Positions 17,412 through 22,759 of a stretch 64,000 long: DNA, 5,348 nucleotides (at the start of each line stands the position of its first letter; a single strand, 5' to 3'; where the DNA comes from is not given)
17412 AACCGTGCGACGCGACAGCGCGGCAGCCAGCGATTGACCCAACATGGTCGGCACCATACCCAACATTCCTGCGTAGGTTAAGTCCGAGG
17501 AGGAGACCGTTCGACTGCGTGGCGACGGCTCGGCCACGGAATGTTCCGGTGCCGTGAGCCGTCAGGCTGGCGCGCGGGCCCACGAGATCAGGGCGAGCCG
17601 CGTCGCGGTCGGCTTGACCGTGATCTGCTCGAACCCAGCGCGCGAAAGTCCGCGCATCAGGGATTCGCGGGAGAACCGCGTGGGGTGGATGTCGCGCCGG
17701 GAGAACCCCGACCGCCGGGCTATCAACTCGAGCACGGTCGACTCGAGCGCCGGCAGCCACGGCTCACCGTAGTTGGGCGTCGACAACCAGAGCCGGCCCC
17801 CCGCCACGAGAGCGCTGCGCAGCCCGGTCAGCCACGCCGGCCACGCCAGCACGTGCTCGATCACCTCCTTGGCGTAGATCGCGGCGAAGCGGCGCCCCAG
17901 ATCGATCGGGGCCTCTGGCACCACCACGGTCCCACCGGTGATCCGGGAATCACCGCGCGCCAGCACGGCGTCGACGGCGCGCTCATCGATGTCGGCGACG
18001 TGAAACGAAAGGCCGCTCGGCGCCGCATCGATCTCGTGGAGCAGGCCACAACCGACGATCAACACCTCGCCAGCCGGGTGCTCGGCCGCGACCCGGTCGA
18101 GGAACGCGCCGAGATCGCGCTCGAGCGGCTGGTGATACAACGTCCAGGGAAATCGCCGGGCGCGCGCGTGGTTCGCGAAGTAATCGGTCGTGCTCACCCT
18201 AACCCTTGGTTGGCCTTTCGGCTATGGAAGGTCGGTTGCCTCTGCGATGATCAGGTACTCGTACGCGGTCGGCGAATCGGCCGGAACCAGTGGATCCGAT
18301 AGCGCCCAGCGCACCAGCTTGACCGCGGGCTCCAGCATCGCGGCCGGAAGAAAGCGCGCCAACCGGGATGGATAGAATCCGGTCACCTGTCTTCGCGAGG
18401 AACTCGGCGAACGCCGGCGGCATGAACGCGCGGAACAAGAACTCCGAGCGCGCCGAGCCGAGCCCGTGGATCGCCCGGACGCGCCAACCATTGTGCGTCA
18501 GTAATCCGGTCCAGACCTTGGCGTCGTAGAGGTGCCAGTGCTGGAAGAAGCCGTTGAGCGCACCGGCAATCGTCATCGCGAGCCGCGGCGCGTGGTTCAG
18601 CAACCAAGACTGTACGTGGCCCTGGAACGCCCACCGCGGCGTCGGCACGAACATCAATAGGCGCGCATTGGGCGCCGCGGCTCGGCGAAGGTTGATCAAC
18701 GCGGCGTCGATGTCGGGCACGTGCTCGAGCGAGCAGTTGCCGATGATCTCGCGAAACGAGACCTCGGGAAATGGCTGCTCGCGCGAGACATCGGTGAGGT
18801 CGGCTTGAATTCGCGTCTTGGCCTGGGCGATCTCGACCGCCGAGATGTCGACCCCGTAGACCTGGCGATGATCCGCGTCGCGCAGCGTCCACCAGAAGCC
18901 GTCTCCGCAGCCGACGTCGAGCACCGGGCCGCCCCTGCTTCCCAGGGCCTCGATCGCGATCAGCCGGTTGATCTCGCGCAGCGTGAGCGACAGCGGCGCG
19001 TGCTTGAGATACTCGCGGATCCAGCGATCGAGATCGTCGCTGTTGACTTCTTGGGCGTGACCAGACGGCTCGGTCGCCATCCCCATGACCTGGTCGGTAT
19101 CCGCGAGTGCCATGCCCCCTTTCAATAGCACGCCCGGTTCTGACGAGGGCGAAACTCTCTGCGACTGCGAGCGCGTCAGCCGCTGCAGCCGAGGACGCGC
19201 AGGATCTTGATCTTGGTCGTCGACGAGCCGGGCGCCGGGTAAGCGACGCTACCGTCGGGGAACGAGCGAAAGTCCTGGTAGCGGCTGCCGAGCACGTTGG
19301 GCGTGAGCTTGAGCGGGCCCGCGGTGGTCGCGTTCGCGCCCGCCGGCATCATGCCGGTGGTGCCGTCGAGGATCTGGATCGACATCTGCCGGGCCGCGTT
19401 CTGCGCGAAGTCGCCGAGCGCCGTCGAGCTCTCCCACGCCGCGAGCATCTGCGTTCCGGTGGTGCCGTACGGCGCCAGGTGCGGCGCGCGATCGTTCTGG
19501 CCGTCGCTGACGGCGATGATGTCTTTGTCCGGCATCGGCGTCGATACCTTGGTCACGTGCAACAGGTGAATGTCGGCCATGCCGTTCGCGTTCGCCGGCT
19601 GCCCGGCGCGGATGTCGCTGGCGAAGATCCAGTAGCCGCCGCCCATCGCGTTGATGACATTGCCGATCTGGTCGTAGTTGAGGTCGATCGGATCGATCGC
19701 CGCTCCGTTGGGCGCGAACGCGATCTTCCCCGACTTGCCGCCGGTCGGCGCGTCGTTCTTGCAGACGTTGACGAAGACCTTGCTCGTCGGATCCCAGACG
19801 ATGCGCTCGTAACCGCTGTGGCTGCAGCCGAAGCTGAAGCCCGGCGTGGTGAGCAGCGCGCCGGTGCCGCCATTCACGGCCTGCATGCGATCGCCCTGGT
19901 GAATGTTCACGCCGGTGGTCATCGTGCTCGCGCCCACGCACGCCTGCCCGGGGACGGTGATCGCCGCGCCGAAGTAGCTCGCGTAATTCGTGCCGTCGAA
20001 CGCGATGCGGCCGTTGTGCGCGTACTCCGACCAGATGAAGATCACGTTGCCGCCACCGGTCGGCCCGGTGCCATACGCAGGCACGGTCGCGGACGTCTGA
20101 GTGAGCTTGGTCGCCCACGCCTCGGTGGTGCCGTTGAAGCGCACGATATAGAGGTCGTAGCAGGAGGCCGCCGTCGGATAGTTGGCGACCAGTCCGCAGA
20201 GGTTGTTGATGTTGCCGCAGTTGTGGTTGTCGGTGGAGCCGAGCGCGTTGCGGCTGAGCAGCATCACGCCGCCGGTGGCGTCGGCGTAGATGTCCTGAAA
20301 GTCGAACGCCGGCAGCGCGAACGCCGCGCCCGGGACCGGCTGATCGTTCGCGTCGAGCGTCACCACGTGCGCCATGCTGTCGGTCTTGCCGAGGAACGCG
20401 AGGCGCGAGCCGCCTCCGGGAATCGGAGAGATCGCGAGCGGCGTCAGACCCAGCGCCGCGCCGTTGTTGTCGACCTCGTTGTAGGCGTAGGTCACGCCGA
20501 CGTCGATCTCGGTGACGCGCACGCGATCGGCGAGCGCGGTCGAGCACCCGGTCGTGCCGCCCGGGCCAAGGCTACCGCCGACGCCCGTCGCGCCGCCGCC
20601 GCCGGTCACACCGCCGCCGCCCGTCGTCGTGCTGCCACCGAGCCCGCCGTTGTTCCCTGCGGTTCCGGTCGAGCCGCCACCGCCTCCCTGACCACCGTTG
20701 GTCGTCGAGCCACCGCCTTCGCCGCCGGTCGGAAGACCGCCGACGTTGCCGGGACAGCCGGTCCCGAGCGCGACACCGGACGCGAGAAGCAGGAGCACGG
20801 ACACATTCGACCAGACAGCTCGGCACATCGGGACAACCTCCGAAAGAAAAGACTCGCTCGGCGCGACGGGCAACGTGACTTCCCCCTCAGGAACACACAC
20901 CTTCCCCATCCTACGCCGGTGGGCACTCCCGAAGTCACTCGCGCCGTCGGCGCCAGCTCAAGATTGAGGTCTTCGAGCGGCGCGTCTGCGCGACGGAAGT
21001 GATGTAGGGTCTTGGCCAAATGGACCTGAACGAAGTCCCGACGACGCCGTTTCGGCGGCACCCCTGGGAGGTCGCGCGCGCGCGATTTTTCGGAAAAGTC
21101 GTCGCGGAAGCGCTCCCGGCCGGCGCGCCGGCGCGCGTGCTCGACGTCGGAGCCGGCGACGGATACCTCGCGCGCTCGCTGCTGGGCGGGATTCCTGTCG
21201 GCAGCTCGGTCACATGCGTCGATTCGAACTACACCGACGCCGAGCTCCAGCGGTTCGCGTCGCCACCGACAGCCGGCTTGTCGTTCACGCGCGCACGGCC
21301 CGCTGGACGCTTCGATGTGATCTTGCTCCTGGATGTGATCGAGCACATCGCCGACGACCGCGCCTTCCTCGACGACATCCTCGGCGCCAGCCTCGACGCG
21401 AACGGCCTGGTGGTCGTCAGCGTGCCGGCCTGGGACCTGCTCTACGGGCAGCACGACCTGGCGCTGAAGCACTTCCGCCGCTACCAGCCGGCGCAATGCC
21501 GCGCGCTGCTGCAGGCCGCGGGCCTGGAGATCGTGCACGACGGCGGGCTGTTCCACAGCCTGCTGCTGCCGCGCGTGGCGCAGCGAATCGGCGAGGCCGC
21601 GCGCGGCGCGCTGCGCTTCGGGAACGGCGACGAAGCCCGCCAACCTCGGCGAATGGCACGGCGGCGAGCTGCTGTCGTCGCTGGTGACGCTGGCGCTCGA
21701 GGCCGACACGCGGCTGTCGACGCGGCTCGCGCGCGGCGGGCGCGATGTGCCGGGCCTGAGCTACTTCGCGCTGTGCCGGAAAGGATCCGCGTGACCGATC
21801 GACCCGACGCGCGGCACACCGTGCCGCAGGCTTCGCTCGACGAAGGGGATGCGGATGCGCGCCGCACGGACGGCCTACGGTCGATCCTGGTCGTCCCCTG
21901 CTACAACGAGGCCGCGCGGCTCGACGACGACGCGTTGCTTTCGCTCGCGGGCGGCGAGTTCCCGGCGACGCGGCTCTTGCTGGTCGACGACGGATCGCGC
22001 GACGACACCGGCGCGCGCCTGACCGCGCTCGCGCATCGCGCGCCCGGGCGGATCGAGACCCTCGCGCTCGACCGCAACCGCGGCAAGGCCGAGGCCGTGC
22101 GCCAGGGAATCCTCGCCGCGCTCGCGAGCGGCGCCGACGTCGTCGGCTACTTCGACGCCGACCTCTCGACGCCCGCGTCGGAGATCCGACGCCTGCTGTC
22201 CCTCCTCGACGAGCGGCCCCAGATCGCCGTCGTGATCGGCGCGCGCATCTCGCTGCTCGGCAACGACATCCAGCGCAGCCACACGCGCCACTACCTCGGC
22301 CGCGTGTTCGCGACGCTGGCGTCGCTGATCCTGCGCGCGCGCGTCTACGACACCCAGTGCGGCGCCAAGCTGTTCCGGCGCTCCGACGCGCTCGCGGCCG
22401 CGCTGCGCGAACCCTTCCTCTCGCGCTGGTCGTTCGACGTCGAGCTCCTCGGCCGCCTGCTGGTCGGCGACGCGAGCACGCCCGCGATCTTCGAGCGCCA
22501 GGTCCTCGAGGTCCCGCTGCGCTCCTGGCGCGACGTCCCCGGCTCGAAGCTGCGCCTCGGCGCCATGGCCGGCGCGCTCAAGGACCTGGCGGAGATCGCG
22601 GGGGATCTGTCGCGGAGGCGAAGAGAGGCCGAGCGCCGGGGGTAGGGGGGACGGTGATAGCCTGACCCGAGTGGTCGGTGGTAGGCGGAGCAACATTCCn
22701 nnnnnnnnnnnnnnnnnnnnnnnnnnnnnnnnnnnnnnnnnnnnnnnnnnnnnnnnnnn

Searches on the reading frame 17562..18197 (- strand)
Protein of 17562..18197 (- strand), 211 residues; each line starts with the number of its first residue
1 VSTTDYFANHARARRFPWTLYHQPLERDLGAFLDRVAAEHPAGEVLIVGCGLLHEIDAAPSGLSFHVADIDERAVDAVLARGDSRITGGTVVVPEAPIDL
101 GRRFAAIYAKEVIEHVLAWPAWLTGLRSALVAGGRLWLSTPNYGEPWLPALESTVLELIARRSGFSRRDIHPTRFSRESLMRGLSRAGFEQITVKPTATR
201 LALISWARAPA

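Call 8: search_protein_families(library=pfam, max_evalue=0.01, proteins=[window:17562-18197:-])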
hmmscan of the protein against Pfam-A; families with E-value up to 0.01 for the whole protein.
window:17562-18197:- (211 aa): 2 families
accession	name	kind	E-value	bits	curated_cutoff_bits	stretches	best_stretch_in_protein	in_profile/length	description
PF13489.12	Methyltransf_23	-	8.3e-11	42.3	27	1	25-192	5-162/164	Methyltransferase domain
PF08242.18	Methyltransf_12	-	2.1e-05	25.6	30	1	47-136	2-98/98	Methyltransferase domain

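Call 93: search_protein_families(library=ncbifam, max_evalue=0.01, proteins=[window:17565-18197:-])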
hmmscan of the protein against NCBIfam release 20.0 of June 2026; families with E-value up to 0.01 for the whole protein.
window:17565-18197:- (211 aa): 0 families

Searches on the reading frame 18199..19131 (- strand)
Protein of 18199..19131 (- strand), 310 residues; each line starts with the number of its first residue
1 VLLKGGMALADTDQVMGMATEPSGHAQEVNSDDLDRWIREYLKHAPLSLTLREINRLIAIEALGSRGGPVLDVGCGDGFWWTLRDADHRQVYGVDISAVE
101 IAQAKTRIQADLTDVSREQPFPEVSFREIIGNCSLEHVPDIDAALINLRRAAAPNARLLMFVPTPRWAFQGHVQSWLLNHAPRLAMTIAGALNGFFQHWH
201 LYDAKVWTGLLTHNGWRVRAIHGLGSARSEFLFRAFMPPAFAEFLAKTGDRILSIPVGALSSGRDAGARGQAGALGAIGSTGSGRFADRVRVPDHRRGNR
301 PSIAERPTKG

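Call 8: search_protein_families(library=pfam, max_evalue=0.01, proteins=[window:18199-19131:-])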
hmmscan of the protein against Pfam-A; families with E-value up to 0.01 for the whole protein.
window:18199-19131:- (310 aa): 6 families
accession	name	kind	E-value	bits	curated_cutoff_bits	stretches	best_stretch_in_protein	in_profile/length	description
PF13489.12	Methyltransf_23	-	6.4e-16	59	27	1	52-219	11-162/164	Methyltransferase domain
PF08241.18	Methyltransf_11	-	4.2e-11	43.8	21.2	1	71-159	1-94/95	Methyltransferase domain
PF13649.12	Methyltransf_25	-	4.5e-10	40.5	27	1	70-154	1-95/97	Methyltransferase domain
PF08242.18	Methyltransf_12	-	1.6e-09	38.8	30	1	71-158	1-98/98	Methyltransferase domain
PF13847.12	Methyltransf_31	-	7.2e-08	32.7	27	1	67-160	4-109/145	Methyltransferase domain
PF07021.18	MetW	-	0.006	16.7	21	1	60-138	7-88/193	Methionine biosynthesis protein MetW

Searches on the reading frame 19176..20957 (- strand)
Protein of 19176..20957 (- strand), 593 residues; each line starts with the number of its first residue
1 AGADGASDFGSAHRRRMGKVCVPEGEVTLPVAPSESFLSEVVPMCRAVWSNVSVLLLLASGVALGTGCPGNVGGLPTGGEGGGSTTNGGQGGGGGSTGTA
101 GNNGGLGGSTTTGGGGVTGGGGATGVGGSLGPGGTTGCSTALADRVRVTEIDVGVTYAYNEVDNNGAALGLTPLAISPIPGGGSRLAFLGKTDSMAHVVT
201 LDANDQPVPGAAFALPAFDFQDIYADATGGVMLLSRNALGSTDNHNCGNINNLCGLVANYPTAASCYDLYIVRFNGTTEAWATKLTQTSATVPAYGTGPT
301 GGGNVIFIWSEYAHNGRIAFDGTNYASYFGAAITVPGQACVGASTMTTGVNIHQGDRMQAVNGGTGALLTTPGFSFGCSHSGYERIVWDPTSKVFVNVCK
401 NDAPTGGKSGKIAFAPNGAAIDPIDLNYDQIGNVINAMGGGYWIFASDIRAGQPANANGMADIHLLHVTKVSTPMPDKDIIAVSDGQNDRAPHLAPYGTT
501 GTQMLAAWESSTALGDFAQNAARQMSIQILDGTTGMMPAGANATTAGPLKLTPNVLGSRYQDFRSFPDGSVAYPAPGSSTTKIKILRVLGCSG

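Call 8: search_protein_families(library=pfam, max_evalue=0.01, proteins=[window:19176-20957:-])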
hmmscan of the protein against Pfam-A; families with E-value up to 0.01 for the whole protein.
window:19176-20957:- (593 aa): 0 families

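Call 10: search_protein_families(library=ncbifam, max_evalue=0.01, proteins=[window:19176-20957:-])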
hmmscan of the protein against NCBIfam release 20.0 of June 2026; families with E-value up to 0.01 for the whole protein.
window:19176-20957:- (593 aa): 0 families

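Call 43: search_protein_representatives(protein=window:19176-20906:-)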
Query: 576 residues. Proteins with E-value up to 0.001 (for the whole library): 200; up to 1e-10: 135; up to 1e-30: 70. The best 150 are listed.
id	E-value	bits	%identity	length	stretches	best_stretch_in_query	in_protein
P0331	5.7e-209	711.9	66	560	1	39-575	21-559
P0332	7.3e-143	493.6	58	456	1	120-574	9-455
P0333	3.7e-133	461.6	56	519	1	45-574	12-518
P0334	1.0e-129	450.2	60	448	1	46-447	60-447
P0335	5.4e-113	395.0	69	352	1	222-478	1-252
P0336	3.0e-108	379.4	74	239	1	333-575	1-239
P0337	5.5e-105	368.6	61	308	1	222-526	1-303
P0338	2.9e-88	313.3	44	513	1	126-575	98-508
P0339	4.4e-88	312.8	50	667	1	115-575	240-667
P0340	2.6e-85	303.6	49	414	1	126-575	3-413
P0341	1.4e-84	301.2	43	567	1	114-574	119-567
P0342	1.0e-82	295.0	59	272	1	175-468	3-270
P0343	9.3e-81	288.6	69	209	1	252-453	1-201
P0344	2.2e-80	287.3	42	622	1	57-574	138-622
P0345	3.0e-80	286.9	49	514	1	43-576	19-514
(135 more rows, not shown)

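Call 62: search_solved_structures(query=A4, max_evalue=10)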
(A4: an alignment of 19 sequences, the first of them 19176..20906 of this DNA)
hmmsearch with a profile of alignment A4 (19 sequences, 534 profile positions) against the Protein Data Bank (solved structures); distinct sequences matched with E-value up to 10: 5.
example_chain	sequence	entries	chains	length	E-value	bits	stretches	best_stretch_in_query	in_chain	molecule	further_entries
8a3w_Q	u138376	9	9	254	0.48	12.3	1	20-114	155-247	Putative 60S ribosomal protein L19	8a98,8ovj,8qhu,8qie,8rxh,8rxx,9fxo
4v8m_BT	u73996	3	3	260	0.83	11.5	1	19-116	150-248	60S RIBOSOMAL PROTEIN L19, PUTATIVE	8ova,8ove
8gl8_G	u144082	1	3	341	2.8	9.8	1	43-115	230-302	Periplasmic chaperone for outer membrane proteins Skp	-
29vf_O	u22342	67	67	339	5.2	8.9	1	38-107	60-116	TATA-box-binding protein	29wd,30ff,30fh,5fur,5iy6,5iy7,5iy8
11he_29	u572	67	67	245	6.9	8.5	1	51-128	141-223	Large ribosomal subunit protein eL29 | eL29 | 60S ribosomal protein L29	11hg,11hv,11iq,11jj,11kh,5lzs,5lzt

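Call 77: search_protein_families(library=pfam, alignment_id=A4, max_evalue=0.1)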
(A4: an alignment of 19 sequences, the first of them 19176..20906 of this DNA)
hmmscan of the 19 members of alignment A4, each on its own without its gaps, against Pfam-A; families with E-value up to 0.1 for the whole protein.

A. member 1, window:19176-20906:- (576 aa): 0 families

B. families by the number of members that match (of 19 scanned): 14 families
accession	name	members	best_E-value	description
PF14200.12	RicinB_lectin_2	1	9.7e-26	Ricin-type beta-trefoil lectin domain-like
PF00652.28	Ricin_B_lectin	1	5.5e-15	Ricin-type beta-trefoil lectin domain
PF04542.20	Sigma70_r2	1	1.4e-14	Sigma-70 region 2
PF12802.13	MarR_2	1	9.6e-05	MarR family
PF13404.12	HTH_AsnC-type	1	0.002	AsnC-type helix-turn-helix domain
PF22168.2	DIP2311-like_C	1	0.0036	Transcriptional regulator DIP2311-like, C-terminal domain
PF13412.12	HTH_24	1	0.011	Winged helix-turn-helix DNA-binding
PF22184.2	CBM_56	1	0.012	Carbohydrate binding module family 56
PF19798.5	Sulfotransfer_5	1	0.03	Sulfotransferase domain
PF12645.13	HTH_16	1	0.032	Helix-turn-helix domain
PF24335.1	DUF7503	1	0.035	Family of unknown function (DUF7503)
PF06679.17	DUF1180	1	0.05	Membrane protein FAM174-like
PF25717.1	Herpes_ORF32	1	0.075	Herpesvirus ORF32/34 phosphoprotein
PF19058.5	DUF5754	1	0.095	Family of unknown function (DUF5754)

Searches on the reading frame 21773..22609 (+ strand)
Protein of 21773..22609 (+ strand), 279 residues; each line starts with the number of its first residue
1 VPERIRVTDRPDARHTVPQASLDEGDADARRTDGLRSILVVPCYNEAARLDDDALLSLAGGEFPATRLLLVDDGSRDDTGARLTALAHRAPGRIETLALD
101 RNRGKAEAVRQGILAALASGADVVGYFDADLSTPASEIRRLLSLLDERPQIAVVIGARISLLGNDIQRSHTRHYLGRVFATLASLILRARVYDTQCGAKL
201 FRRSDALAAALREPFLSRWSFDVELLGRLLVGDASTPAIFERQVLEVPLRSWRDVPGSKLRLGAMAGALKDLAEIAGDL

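Call 8: search_protein_families(library=pfam, max_evalue=0.01, proteins=[window:21773-22609:+])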
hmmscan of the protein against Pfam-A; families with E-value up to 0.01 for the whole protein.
seq(279 aa): 3 families
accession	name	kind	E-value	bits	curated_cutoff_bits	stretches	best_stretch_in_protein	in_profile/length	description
PF00535.33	Glycos_transf_2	-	5.9e-20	72.3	23.3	1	39-204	2-162/168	Glycosyl transferase family 2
PF13641.12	Glyco_tranf_2_3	-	1.3e-05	25.8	27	1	39-168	5-133/230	Glycosyltransferase like family 2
PF09488.16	Osmo_MPGsynth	-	0.0058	16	27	0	102-136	142-176/381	Mannosyl-3-phosphoglycerate synthase (osmo_MPGsynth)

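Call 10: search_protein_families(library=ncbifam, max_evalue=0.01, proteins=[window:21773-22609:+])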
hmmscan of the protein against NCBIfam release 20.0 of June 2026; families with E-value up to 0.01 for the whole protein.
seq(279 aa): 15 families
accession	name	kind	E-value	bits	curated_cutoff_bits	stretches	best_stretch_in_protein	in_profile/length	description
TIGR03937.1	PgaC_IcaA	equivalog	4.2e-17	62.2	422.3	1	39-157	49-162/407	poly-beta-1,6-N-acetyl-D-glucosamine synthase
NF058614.1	PPMAGASynPpgS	equivalog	1.9e-10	40.6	370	1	39-206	4-162/226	polyprenyl-phospho-N-acetylgalactosaminyl synthase PpgS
NF007986.1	PRK10714.1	equivalog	3.2e-10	39.5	529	1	39-150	10-120/316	undecaprenyl-phosphate 4-deoxy-4-formamido-L-arabinose transferase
TIGR04242.1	nodulat_NodC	equivalog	7.5e-08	31.7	550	1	39-156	52-166/395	chitooligosaccharide synthase NodC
NF047588.1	GlcsyltransPgfSStrep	equivalog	7.9e-08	31.9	500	1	40-204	6-162/308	glycosyltransferase PgfS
NF041875.1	EPS_EpsD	equivalog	9.4e-08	31.8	370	1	39-207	3-168/325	exopolysaccharide biosynthesis glycosyltransferase EpsD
TIGR03469.1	HpnB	hypoth_equivalog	3.4e-06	26.4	379.25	1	39-147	48-162/386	hopene-associated glycosyltransferase HpnB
NF047683.1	TeichurnBiosyTuaG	equivalog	1.5e-05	24.8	400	1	39-146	10-112/252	teichuronic acid biosynthesis protein TuaG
NF010496.0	PRK13915.1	equivalog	3.8e-05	22.9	262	1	39-156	35-153/307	glucosyl-3-phosphoglycerate synthase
TIGR01556.1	rhamnosyltran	subfamily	0.00028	20.1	200.55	1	66-159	22-112/281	rhamnosyltransferase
NF041391.1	DPhHxTase_Halo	equivalog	0.00057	18.9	375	1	100-204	51-148/213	dolichyl-phosphate hexose transferase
NF050113.1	gal_furan_GlfT1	equivalog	0.0015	17.9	330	1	53-142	16-101/290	galactofuranosyltransferase GlfT1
NF007482.0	PRK10073.1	equivalog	0.0015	17.6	423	1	39-142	10-107/334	glycosyltransferase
TIGR04283.1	glyco_like_mftF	equivalog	0.0017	18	182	1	40-146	4-98/221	TIGR04283 family arsenosugar biosynthesis glycosyltransferase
NF053846.1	glyco_with_XrtP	equivalog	0.0024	16.6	520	1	34-96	40-99/440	XrtP-associated glycosyltransferase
